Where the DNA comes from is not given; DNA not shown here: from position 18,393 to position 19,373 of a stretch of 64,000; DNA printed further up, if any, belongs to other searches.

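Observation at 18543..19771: Rnl-like ligase + P-loop kinase operon: a second RNA repair module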

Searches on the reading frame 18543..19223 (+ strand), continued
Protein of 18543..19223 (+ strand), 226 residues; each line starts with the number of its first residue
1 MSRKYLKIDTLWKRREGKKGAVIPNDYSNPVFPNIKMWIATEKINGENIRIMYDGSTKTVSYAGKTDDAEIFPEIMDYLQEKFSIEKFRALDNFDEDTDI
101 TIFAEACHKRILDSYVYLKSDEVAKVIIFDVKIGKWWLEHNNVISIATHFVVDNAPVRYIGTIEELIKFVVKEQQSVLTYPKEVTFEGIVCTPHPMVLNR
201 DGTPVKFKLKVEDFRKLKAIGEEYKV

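Call 31: search_protein_representatives(alignment_id=A1)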
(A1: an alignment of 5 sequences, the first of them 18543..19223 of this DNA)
Query: 5 sequences, 219 profile positions. Proteins with E-value up to 0.001 (for the whole library): 3224; up to 1e-10: 2175; up to 1e-30: 1063. The best 150 are listed.
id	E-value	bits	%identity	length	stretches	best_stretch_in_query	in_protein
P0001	7.4e-104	362.4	-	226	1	2-218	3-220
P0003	1.0e-102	358.7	-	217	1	1-219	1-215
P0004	3.5e-98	343.9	-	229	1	1-213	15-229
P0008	1.8e-69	250.0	-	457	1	2-216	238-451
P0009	6.1e-68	245.0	-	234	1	3-216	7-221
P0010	1.2e-67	244.0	-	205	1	2-215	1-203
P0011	2.2e-67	243.2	-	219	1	1-213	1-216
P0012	2.3e-67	243.1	-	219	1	2-216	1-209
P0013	3.0e-66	239.4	-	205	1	4-213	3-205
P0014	8.8e-66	237.9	-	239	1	3-217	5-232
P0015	2.7e-65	236.3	-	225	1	2-218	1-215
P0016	3.8e-64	232.6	-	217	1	2-213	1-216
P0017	5.4e-64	232.1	-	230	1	2-216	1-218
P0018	5.6e-64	232.0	-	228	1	3-216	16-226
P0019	4.4e-63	229.1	-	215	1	1-219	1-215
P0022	1.1e-61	224.5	-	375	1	3-216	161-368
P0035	1.6e-58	214.2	-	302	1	3-212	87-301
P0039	1.9e-57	210.6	-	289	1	3-213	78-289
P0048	2.2e-56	207.2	-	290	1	2-199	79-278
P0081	3.0e-52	193.6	-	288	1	1-213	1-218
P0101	1.5e-50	188.2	-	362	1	4-215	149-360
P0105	3.2e-50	187.0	-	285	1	2-215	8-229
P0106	3.3e-50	187.0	-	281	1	3-216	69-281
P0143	3.5e-48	180.4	-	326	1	3-209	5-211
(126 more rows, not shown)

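Call 32: search_protein_families(library=pfam, proteins=[P0008, P0022, P0101, P0035, P0039, P0048, P0106, P0143, P0081, P0105], max_evalue=0.01)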
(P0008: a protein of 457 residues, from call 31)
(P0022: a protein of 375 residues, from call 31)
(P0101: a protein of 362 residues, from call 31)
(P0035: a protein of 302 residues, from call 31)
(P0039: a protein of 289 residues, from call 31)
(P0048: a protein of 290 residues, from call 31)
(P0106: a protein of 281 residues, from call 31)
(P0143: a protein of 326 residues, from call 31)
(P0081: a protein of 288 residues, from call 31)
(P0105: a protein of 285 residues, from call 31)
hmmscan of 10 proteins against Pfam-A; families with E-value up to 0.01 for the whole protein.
P0008 (457 aa): 2 families
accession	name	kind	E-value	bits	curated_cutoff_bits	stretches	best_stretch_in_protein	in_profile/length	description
PF09414.15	RNA_ligase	-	4.8e-20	72.8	27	1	272-441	2-169/171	RNA ligase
PF00004.35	AAA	-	0.0083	17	21.2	0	57-152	10-124/131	ATPase family associated with various cellular activities (AAA)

P0022 (375 aa): 1 family
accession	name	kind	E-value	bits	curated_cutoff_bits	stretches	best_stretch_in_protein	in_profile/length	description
PF09414.15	RNA_ligase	-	7.3e-21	75.5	27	1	195-350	3-162/171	RNA ligase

P0101 (362 aa): 2 families
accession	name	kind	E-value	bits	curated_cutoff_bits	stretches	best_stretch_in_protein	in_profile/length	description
PF09414.15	RNA_ligase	-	2.8e-15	57.3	27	1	182-352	3-170/171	RNA ligase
PF08998.16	Epsilon_antitox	-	0.0015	19.3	25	0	133-188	4-56/82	Bacterial epsilon antitoxin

P0035 (302 aa): 1 family
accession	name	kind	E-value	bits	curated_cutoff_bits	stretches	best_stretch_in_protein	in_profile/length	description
PF09414.15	RNA_ligase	-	4.3e-19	69.7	27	1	126-296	2-170/171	RNA ligase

P0039 (289 aa): 1 family
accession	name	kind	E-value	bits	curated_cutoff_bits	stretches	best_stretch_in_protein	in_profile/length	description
PF09414.15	RNA_ligase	-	2.4e-17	64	27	1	117-283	2-170/171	RNA ligase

P0048 (290 aa): 1 family
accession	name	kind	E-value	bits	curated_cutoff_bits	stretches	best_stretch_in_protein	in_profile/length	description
PF09414.15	RNA_ligase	-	4.2e-16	60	27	1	114-270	3-157/171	RNA ligase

P0106 (281 aa): 1 family
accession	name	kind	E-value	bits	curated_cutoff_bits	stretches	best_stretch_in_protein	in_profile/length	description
PF09414.15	RNA_ligase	-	5.1e-18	66.2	27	1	104-272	3-170/171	RNA ligase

P0143 (326 aa): 2 families
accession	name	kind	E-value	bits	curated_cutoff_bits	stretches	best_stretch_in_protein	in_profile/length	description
PF09414.15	RNA_ligase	-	1.5e-16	61.5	27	1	42-209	3-170/171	RNA ligase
PF01068.26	DNA_ligase_A_M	-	0.0028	17.8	26.2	1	43-210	23-204/204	ATP dependent DNA ligase domain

P0081 (288 aa): 1 family
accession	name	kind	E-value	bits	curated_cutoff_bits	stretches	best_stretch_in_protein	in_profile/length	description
PF09414.15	RNA_ligase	-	1.7e-21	77.6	27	1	33-211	2-171/171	RNA ligase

P0105 (285 aa): 1 family
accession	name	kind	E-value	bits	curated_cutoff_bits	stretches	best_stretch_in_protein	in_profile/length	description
PF09414.15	RNA_ligase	-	2.2e-20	73.9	27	1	42-221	2-170/171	RNA ligase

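Call 34: search_solved_structures(query=A2, max_evalue=1, show_alignments=4)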
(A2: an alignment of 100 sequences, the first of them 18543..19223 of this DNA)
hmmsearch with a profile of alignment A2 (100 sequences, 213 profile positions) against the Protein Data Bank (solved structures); distinct sequences matched with E-value up to 1: 20.
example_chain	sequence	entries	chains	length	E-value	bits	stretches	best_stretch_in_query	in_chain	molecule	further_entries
1s68_A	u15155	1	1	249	1.6e-13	53.9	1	34-212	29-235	RNA Ligase 2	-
2hvq_A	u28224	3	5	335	4.4e-13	52.4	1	34-212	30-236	Hypothetical 37.6 kDa protein in Gp24-hoc intergenic region | T4 RNA ligase 2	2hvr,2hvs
2vug_A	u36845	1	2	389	8.5e-08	35.2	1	34-187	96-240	PAB1020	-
8uce_A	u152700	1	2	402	3.8e-06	29.8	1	33-189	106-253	ATP dependent DNA ligase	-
8ucf_A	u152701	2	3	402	3.8e-06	29.8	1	33-189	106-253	ATP dependent DNA ligase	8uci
6vt4_A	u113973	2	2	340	9.9e-05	25.1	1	31-186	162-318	RNA Ligase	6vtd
3qwu_A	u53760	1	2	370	0.00011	25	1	80-189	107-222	DNA ligase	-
6vt5_A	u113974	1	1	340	0.00011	25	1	32-186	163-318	RNA Ligase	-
5cot_A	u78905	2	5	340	0.00011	25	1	32-186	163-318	Naegleria gruberi RNA ligase | RNA ligase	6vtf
6vt3_A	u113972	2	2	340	0.00012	24.9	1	32-186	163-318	RNA Ligase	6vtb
8ucg_A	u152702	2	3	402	0.00013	24.8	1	33-189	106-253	ATP dependent DNA ligase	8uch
6vt1_A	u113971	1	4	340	0.0018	21.1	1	32-186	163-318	RNA Ligase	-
6vt0_A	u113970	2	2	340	0.0032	20.2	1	33-186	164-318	RNA Ligase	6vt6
6vt9_A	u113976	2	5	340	0.0034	20.1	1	32-186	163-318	RNA ligase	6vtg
5cou_A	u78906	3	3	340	0.0035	20.1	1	33-186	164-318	Naegleria gruberi RNA ligase | RNA ligase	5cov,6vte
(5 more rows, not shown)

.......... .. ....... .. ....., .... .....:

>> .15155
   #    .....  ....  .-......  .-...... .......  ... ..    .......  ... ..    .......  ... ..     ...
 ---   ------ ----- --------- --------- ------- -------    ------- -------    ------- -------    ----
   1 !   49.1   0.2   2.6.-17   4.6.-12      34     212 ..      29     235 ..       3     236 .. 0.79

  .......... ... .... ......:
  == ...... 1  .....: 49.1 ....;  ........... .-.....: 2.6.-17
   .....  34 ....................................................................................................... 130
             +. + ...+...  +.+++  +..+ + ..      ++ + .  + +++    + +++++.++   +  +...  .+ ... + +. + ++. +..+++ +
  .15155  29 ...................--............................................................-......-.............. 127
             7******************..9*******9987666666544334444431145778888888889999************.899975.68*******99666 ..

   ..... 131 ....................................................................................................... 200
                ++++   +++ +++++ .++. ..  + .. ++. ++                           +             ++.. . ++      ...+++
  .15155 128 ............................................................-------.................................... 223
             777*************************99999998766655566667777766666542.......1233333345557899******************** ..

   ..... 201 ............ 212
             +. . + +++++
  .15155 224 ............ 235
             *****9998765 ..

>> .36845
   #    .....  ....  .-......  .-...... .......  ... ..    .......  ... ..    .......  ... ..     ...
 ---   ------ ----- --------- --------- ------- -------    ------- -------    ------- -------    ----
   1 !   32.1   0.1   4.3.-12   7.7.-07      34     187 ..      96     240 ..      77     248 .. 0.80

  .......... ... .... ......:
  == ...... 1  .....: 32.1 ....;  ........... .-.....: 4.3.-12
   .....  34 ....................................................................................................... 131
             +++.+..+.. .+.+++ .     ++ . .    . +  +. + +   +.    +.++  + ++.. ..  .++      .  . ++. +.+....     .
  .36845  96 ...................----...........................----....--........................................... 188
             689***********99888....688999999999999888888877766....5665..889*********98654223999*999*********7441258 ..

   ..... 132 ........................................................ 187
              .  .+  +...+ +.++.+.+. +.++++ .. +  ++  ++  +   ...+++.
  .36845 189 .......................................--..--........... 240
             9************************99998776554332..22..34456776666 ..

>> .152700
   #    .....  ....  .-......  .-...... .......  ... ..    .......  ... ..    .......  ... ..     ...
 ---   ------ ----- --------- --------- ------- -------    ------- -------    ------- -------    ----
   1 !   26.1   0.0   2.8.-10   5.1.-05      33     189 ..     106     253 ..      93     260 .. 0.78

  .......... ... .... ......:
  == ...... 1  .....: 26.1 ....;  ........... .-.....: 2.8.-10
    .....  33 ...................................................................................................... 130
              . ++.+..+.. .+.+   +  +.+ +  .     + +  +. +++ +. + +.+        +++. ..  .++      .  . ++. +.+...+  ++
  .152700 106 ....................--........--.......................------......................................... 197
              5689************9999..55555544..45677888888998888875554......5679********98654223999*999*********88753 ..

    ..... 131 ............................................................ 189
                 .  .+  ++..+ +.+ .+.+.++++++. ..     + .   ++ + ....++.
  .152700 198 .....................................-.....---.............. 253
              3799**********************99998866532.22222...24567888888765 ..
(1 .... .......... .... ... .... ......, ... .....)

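Call 42: predict_structure(alignment_id=A2)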
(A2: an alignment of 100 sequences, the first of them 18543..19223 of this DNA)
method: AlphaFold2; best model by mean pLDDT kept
length: 226 residues; sequences in the alignment: 100
mean_pLDDT: 95.8   pTM: 0.91
mean pLDDT of the five models: 95.8, 95.8, 95.6, 95.5, 95.4
residues with pLDDT >= 90: 208; 70-90: 16; 50-70: 2; < 50: 0
segments of 3 or more residues with pLDDT < 50: none
pLDDT, mean of each block of 10 residues (from residue 1): 89 90 96 98 98 97 96 98 97 93 98 96 98 97 98 98 98 97 96 98 98 94 79
secondary structure, 60 per line:
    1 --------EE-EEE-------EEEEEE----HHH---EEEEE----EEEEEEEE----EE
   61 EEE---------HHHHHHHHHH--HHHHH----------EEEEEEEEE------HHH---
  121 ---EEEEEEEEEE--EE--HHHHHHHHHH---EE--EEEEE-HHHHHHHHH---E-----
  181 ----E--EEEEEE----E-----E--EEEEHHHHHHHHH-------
elements in order: E12-14 E22-27 E38-42 E47-54 E59-63 H73-82 H85-89 E100-108 E124-133 H140-149 E157-161 H163-171 E188-193 E207-210 H211-219

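Call 46: fold_search(model_id=the predicted structure, library=pdb)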
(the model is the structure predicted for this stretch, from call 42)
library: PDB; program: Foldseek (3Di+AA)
matches with E <= 10: 448; with E <= 0.001: 53
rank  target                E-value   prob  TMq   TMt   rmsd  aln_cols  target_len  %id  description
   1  2hvr_A                9.1e-09  1.00  0.60  0.45   9.6       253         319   20  Structure of T4 RNA Ligase 2 with Nicked 5'-Adenylated nucleic acid duplex containing a 3'-deoxyribonucleotide at the  (released 2006-10-17)
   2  1s68                  1.7e-08  1.00  0.65  0.63   6.1       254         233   20  Structure and Mechanism of RNA Ligase (released 2004-02-24)
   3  2hvr_B                6.2e-08  1.00  0.58  0.43   9.3       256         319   20  Structure of T4 RNA Ligase 2 with Nicked 5'-Adenylated nucleic acid duplex containing a 3'-deoxyribonucleotide at the  (released 2006-10-17)
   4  2hvq                  6.6e-08  1.00  0.56  0.41   6.5       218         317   19  Structure of Adenylated full-length T4 RNA Ligase 2 (released 2006-10-17)
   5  6vt1_A                2.4e-07  1.00  0.57  0.40   9.7       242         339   14  Naegleria gruberi RNA ligase D172A mutant apo (released 2020-04-08)
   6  6vt9                  3.8e-07  1.00  0.60  0.42   9.0       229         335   14  Naegleria gruberi RNA ligase E227A mutant with ATP and Mn (released 2020-04-08)
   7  6vtg_A                5.4e-07  1.00  0.57  0.39  10.1       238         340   13  Naegleria gruberi RNA ligase E227A mutant apo (released 2020-04-08)
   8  6vt4                  9.0e-07  1.00  0.61  0.42   8.7       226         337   15  Naegleria gruberi RNA ligase R149A mutant apo (released 2020-04-08)
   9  6vt0                  9.0e-07  1.00  0.59  0.41   9.0       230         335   13  Naegleria gruberi RNA ligase K170A mutant apo (released 2020-04-08)
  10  5cot                  1.0e-06  1.00  0.60  0.42   8.9       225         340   12  Structure and mechanism of a eukaryal nick-sealing RNA ligase (released 2015-10-28)
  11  6vte                  1.0e-06  1.00  0.58  0.41   9.0       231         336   14  Naegleria gruberi RNA Ligase K170M mutant with AMP and Mn (released 2020-04-08)
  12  6vtf_A                1.1e-06  1.00  0.58  0.40   4.1       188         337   14  Naegleria gruberi RNA ligase with PPi (released 2020-04-08)
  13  1xdn                  1.1e-06  1.00  0.61  0.53   5.5       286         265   15  High resolution crystal structure of an editosome enzyme from trypanosoma brucei: RNA editing ligase 1 (released 2004-12-07)
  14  6vt5                  1.2e-06  1.00  0.59  0.41   9.3       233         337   14  Naegleria gruberi RNA ligase R4a K121A mutant apo (released 2020-04-08)
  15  5cou                  2.2e-06  1.00  0.55  0.38   4.0       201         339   13  Structure and mechanism of a eukaryal nick-sealing RNA ligase K170M+ATP (released 2015-10-28)
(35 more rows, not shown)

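Call 66: find_related_loci(query=A2, collection=viral_contigs, flank=5000)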
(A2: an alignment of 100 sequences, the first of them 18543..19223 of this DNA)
Query A2 (226 aa) in viral_contigs; peptide patterns used: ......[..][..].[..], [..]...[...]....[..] (x = any residue, [..] = any of these).
600 stretches matched a pattern (row limit reached: there are more); 444 encode a relative of the query (tblastn E <= 1e-3); the best 80 are kept; 80 distinct loci.
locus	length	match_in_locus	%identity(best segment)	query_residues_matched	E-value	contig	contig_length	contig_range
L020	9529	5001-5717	34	4-214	2e-38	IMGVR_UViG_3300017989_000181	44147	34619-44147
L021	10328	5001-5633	36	4-214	1e-37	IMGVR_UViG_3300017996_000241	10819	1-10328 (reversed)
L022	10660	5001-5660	36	5-216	1e-35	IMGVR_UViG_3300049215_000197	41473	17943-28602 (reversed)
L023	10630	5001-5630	33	4-214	4e-35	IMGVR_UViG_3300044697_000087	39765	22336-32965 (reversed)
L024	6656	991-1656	32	4-214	2e-34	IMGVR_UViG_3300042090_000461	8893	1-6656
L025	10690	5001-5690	34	4-215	3e-34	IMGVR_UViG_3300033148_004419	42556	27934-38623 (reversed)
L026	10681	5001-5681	33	4-214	5e-34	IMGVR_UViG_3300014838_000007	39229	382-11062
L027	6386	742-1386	34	4-214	9e-33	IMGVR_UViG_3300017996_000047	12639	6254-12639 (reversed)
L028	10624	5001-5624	36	2-215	2e-32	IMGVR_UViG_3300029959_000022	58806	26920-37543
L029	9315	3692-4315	37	4-214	2e-32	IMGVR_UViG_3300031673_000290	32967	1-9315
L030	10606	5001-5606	34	4-214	5e-32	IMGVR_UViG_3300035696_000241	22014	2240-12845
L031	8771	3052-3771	31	4-216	1e-31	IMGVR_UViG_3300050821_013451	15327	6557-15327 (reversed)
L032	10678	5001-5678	35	4-214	9e-32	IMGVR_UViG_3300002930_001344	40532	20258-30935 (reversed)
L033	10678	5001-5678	35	4-214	9e-32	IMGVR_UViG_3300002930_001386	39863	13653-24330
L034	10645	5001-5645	37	4-217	7e-31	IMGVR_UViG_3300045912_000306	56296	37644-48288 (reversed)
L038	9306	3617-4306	31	4-220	7e-30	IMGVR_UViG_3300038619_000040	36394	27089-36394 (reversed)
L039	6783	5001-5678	34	4-213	7e-30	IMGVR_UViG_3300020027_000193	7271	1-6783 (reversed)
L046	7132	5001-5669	31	1-214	1e-28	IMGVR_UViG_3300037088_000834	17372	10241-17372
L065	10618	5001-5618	32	1-214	9e-27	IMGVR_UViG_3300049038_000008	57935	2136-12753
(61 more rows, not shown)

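Call 73: search_protein_families(library=pfam, proteins=[L032:2132-2833:+, L026:5926-7098:+, L065:2595-3389:+, L046:4415-5020:+, L046:3521-4105:-, L046:1196-3166:-, L046:5883-6224:+, L046:6281-6643:+, L038:4291-5628:+, L021:1758-3797:-], max_evalue=0.001)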
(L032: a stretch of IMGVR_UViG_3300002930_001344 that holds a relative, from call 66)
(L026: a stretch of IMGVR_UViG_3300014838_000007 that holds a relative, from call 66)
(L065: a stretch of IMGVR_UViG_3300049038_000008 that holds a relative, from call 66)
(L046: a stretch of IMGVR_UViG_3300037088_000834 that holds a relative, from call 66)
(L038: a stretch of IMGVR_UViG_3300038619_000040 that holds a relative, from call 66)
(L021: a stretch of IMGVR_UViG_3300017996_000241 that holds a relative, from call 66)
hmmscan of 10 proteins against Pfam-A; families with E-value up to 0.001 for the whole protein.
L032:2132-2833:+ (233 aa): 2 families
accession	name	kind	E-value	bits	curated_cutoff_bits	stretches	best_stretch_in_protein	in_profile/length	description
PF00149.33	Metallophos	-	6e-13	50.1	21.5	1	15-178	28-190/191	Calcineurin-like phosphoesterase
PF12850.12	Metallophos_2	-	0.00034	21.1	27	0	1-192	1-131/154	Calcineurin-like phosphoesterase superfamily domain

L026:5926-7098:+ (390 aa): 1 family
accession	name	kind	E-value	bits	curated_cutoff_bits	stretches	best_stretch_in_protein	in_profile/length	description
PF01139.22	RtcB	-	1.4e-64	219.4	27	2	123-378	137-424/426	tRNA-splicing ligase RtcB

L065:2595-3389:+ (264 aa): 1 family
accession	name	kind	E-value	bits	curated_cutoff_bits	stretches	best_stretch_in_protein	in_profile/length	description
PF01555.25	N6_N4_Mtase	-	1.1e-18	68.4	26.7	1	147-221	150-221/221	DNA methylase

L046:4415-5020:+ (201 aa): 5 families
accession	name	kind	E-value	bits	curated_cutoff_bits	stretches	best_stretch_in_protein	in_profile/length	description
PF13521.12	AAA_28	-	2.8e-10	41.1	27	1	3-93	1-93/164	AAA domain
PF13238.12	AAA_18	-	5.2e-05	24.1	29.4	1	4-41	1-34/128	AAA domain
PF03029.23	ATP_bind_1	-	0.00026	21.3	27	1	6-34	1-29/240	Conserved hypothetical ATP binding protein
PF10662.15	PduV-EutP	-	0.00057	20.1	21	0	1-24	1-24/143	Ethanolamine utilisation - propanediol utilisation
PF13191.12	AAA_16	-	0.00067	20.6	32.6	1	6-73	29-92/167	AAA ATPase domain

L046:3521-4105:- (194 aa): 1 family
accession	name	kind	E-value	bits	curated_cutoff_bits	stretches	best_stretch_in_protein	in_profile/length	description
PF13392.12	HNH_3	-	8.7e-17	60.9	24.8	1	27-70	2-45/46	HNH endonuclease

L046:1196-3166:- (656 aa): 1 family
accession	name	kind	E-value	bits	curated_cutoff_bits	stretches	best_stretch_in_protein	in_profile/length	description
PF16510.12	P22_portal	-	1.8e-71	241.8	26.1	1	2-556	21-586/594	Phage P22-like portal protein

L046:5883-6224:+ (113 aa): 0 families

L046:6281-6643:+ (120 aa): 0 families

L038:4291-5628:+ (445 aa): 0 families

L021:1758-3797:- (679 aa): 1 family
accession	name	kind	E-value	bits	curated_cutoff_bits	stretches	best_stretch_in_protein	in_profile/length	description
PF16510.12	P22_portal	-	1.1e-74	252.4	26.1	1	34-594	11-589/594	Phage P22-like portal protein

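Call 88: search_protein_families(library=padloc, proteins=[window:18543-19223:+], max_evalue=0.01)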
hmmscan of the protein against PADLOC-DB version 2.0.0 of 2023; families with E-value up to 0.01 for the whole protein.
window:18543-19223:+ (226 aa): 0 families
